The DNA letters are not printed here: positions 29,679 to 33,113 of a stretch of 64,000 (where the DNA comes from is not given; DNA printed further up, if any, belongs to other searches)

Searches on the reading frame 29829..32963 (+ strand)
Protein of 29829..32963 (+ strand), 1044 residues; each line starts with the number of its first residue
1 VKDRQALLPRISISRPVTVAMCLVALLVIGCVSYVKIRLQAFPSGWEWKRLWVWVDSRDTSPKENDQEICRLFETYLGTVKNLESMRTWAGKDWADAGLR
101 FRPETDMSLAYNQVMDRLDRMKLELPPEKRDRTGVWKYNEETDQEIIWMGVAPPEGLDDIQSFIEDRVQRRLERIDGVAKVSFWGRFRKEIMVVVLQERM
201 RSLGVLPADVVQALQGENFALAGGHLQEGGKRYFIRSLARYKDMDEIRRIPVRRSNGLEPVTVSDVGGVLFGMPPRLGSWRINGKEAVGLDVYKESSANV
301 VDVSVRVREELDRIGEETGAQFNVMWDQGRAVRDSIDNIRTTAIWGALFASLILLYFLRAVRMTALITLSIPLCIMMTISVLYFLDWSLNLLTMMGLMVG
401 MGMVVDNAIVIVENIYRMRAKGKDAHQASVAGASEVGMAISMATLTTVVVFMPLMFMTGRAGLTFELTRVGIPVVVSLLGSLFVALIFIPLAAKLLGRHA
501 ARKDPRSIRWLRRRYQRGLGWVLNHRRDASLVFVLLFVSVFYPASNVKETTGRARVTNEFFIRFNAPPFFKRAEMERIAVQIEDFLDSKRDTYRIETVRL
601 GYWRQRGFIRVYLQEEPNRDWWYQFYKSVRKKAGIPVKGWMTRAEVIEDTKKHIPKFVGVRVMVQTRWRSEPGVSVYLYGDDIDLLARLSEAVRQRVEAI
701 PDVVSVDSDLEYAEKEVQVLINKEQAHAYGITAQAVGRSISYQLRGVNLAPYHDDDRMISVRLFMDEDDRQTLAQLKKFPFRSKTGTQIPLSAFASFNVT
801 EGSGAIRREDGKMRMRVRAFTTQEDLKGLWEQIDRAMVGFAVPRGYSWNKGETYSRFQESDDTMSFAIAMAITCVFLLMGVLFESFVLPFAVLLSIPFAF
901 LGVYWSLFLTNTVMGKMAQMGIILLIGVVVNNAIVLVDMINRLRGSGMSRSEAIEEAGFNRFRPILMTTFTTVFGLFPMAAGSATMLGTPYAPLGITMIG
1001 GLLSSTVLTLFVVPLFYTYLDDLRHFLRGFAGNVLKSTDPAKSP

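Call 5: search_protein_families(library=pfam, proteins=[window:29829-32963:+])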
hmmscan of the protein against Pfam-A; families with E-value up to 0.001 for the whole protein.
window:29829-32963:+ (1044 aa): 2 families
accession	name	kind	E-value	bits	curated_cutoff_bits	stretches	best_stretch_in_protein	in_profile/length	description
PF00873.25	ACR_tran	-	9.8e-193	643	28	1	10-1020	3-1020/1021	AcrB/AcrD/AcrF family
PF03176.21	MMPL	-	3.3e-11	43.2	20.5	2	340-512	146-321/333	MMPL family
